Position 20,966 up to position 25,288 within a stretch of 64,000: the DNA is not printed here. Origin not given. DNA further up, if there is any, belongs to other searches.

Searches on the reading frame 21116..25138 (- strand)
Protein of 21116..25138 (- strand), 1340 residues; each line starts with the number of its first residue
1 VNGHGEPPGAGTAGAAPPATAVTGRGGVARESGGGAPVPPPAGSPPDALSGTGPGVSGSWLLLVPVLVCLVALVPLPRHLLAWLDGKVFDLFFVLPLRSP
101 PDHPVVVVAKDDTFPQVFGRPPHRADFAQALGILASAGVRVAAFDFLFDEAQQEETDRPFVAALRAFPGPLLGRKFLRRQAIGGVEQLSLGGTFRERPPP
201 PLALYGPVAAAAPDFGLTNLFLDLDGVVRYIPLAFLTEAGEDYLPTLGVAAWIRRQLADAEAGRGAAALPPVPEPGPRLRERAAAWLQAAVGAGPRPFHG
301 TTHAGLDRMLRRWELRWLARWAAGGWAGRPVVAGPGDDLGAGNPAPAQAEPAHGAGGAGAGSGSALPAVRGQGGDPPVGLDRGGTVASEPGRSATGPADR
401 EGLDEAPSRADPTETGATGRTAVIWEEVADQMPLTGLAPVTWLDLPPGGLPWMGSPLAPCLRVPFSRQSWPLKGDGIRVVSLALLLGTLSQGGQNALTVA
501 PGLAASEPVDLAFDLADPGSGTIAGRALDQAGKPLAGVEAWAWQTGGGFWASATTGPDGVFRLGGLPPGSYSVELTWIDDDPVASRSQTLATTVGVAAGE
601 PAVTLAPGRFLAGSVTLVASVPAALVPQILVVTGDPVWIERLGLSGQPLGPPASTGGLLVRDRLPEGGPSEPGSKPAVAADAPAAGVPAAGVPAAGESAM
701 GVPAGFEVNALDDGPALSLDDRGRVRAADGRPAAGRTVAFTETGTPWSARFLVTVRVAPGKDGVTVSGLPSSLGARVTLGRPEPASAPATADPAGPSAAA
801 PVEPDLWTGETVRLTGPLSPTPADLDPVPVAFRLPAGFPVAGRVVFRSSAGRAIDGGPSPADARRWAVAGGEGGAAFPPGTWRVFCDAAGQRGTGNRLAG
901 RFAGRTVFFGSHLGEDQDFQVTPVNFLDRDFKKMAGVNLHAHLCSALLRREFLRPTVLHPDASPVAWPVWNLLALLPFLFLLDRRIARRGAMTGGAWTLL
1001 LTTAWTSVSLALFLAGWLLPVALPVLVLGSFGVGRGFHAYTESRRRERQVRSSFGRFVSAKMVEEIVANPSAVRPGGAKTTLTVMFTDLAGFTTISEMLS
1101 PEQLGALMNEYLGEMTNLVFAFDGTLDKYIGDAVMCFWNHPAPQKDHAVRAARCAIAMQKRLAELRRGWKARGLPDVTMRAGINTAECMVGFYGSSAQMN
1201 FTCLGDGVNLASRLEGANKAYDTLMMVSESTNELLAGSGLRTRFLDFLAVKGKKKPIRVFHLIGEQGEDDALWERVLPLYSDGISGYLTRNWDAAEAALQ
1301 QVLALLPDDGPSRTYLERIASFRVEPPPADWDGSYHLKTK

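Call 99: search_protein_families(library=pfam, proteins=[window:21116-25138:-], max_evalue=0.001)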
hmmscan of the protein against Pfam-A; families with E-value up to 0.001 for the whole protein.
window:21116-25138:- (1340 aa): 3 families
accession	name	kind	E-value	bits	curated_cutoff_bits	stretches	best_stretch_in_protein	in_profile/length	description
PF05226.16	CHASE2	-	3.4e-24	86.2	26.3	2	69-256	4-141/257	CHASE2 domain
PF00211.25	Guanylate_cyc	-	2.8e-21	76.4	21.9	1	1081-1260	8-179/183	Adenylate and Guanylate cyclase catalytic domain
PF13620.12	CarboxypepD_reg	-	1.2e-10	42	32.3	1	522-576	1-55/82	Carboxypeptidase regulatory-like domain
